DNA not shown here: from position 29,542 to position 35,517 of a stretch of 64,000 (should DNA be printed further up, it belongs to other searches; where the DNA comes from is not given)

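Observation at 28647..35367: PorP/SprF-coupled giant surface protein with five tandem cohesin-like modules: a possible T9SS-anchored scaffoldin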

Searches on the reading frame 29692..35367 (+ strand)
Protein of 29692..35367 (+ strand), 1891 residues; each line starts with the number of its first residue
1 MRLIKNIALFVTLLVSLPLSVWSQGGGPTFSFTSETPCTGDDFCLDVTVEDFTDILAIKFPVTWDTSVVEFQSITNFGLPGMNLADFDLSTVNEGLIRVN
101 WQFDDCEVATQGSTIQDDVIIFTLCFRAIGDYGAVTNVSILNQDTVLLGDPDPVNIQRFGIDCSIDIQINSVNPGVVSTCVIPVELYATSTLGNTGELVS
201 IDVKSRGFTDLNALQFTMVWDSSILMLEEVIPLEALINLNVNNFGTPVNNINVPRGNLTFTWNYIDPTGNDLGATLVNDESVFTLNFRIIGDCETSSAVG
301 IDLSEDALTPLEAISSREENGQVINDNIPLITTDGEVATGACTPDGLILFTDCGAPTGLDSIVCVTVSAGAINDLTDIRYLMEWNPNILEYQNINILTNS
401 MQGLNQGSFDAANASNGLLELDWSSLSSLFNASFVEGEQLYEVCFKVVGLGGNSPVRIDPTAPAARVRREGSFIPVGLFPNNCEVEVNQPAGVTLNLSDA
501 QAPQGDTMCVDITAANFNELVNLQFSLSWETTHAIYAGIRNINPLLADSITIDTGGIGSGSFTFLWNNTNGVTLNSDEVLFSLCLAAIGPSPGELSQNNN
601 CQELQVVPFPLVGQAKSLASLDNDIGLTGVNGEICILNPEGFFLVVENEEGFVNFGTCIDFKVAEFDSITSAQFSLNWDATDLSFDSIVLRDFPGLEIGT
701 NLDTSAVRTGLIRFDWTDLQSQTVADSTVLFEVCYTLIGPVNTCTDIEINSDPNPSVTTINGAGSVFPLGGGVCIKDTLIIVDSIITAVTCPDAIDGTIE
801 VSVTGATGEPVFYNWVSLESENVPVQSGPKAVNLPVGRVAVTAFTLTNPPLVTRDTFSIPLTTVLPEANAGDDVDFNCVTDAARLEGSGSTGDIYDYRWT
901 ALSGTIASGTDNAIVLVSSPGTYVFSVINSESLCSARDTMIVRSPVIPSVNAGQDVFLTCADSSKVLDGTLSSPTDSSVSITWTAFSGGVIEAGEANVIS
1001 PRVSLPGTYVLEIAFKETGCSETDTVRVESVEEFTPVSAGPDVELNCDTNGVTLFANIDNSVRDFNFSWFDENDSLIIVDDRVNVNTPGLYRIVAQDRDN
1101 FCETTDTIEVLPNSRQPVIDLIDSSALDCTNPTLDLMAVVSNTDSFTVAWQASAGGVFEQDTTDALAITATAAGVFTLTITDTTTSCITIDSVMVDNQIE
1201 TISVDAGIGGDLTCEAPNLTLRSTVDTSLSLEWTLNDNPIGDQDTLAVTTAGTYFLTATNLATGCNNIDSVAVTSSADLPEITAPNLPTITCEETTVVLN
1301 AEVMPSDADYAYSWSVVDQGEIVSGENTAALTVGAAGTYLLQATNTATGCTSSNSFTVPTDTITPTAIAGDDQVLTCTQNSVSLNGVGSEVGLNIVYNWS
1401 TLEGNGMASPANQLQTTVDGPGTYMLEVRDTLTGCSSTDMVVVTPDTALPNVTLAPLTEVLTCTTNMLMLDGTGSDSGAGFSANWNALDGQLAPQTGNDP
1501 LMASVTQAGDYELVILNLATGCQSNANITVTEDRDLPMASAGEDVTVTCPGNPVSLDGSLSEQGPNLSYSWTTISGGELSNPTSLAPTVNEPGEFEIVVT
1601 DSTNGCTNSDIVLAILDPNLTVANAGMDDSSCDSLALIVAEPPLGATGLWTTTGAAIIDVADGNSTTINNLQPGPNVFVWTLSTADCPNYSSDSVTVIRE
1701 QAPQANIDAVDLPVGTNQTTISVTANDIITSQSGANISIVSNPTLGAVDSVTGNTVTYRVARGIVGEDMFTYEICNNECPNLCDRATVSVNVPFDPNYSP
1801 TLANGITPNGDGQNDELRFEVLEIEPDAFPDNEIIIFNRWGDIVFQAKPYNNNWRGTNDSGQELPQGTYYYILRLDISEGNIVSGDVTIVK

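Call 3: search_protein_families(library=pfam, proteins=[window:29692-35367:+], max_evalue=1)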
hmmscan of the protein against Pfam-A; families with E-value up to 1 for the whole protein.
window:29692-35367:+ (1891 aa): 9 families
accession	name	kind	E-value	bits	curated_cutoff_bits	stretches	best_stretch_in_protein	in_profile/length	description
PF22352.2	K319L-like_PKD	-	4.8e-27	94.2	27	5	1541-1606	1-75/84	K319L-like, PKD domain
PF13585.12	CHU_C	-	8.1e-23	80.8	27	1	1802-1881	3-78/86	CHU_C Type IX secretion signal domain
PF00801.26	PKD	-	2.3e-08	34.4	23.5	3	1547-1600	10-64/80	PKD domain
PF13895.12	Ig_2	-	6.6e-08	33.1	27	0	1280-1358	2-77/79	Immunoglobulin domain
PF19081.6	Ig_7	-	2.7e-05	24.8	27.3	1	1288-1358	9-78/84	Ig-like domain CHU_C associated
PF17963.7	Big_9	-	0.00016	22.9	23.6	1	1701-1790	2-88/89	Bacterial Ig domain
PF19408.5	PKD_6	-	0.0068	17.2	25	1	1289-1353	12-77/82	PKD-like domain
PF13860.13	FlgD_ig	-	0.069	13.6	27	1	1850-1870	50-70/79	FlgD Ig-like domain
PF13927.12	Ig_3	-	0.24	12.4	30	0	1280-1345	2-78/78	Immunoglobulin domain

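Call 4: search_protein_families(library=ncbifam, proteins=[window:29692-35367:+], max_evalue=1)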
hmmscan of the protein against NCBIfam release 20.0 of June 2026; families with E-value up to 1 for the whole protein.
window:29692-35367:+ (1891 aa): 4 families
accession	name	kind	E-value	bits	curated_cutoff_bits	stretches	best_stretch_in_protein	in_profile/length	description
TIGR04131.1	Bac_Flav_CTERM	domain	8.5e-12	45.1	35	1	1805-1889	6-83/85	T9SS type B sorting domain-containing protein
NF012211.1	tand_rpt_95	domain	0.028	14.4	90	1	1720-1792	14-84/98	tandem-95 repeat protein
NF053608.1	Lsa66_OmpA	equivalog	0.035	12.5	700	0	1850-1889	97-137/581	fibronectin-binding adhesin Lsa66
TIGR00894.1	2A0114euk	subfamily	0.17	10.4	626.45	1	1264-1367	36-126/465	Na(+)-dependent inorganic phosphate cotransporter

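Call 58: find_encoding_contigs(protein=window:29692-35367:+, flank=2000, max_places=3)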
Protein window:29692-35367:+ (1891 aa): 7 contigs read that carry it; 3 places shown.
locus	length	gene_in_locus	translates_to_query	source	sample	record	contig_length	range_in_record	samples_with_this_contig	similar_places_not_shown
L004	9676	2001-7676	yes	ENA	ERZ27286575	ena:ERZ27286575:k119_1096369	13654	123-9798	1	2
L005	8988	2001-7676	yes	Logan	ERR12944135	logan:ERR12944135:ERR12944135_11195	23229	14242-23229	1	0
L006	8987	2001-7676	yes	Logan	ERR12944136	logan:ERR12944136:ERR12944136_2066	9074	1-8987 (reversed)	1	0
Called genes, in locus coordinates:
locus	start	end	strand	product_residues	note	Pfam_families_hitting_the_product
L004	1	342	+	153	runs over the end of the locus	?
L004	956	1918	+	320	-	PF11751:PorP_SprF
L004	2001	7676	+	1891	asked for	PF00801:PKD (faint), PF13895:Ig_2 (faint), PF22352:K319L-like_PKD, PF13585:CHU_C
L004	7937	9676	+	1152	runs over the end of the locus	PF13573:SprB (weak), PF13585:CHU_C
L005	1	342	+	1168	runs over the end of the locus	PF01433:Peptidase_M1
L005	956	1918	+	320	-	PF11751:PorP_SprF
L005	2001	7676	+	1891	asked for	PF00801:PKD (faint), PF13895:Ig_2 (faint), PF22352:K319L-like_PKD, PF13585:CHU_C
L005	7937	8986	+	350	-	?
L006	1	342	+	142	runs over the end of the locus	?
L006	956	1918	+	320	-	PF11751:PorP_SprF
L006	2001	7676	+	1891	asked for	PF00801:PKD (faint), PF13895:Ig_2 (faint), PF22352:K319L-like_PKD, PF13585:CHU_C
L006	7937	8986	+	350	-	?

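Call 64: search_protein_families(library=pfam, alignment_id=A5, max_evalue=0.001)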
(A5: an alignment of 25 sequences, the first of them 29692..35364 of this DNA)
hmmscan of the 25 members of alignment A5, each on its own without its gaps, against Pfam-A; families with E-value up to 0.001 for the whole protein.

A. member 1, window:29692-35364:+ (1891 aa): 6 families
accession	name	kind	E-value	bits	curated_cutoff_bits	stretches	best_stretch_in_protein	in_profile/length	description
PF22352.2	K319L-like_PKD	-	4.8e-27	94.2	27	2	1541-1606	1-75/84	K319L-like, PKD domain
PF13585.12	CHU_C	-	8.1e-23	80.8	27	1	1802-1881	3-78/86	CHU_C Type IX secretion signal domain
PF00801.26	PKD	-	2.3e-08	34.4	23.5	0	1547-1600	10-64/80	PKD domain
PF13895.12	Ig_2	-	6.6e-08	33.1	27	0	1280-1358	2-77/79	Immunoglobulin domain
PF19081.6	Ig_7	-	2.7e-05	24.8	27.3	0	1288-1358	9-78/84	Ig-like domain CHU_C associated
PF17963.7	Big_9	-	0.00016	22.9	23.6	1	1701-1790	2-88/89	Bacterial Ig domain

B. families by the number of members that match (of 25 scanned): 19 families
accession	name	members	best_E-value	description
PF13585.12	CHU_C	25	6.8e-25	CHU_C Type IX secretion signal domain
PF00963.24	Cohesin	23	1.6e-37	Cohesin domain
PF22352.2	K319L-like_PKD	21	2.3e-28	K319L-like, PKD domain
PF13573.12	SprB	18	1.6e-65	SprB repeat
PF19081.6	Ig_7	17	8.8e-21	Ig-like domain CHU_C associated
PF00801.26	PKD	13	3.8e-15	PKD domain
PF13895.12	Ig_2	12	2.2e-20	Immunoglobulin domain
PF18911.6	PKD_4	12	3.1e-17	PKD domain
PF17963.7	Big_9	10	1.9e-09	Bacterial Ig domain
PF06832.18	BiPBP_C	3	2.7e-07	Penicillin-Binding Protein C-terminus Family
PF16411.10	SusF_SusE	2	2.4e-06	Outer membrane protein SusF_SusE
PF08329.16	ChitinaseA_N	2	8.4e-06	Chitinase A, N-terminal domain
PF17962.7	bMG6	2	1.5e-05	Bacterial macroglobulin domain 6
PF13860.13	FlgD_ig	2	2.9e-05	FlgD Ig-like domain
PF19408.5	PKD_6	1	1.7e-06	PKD-like domain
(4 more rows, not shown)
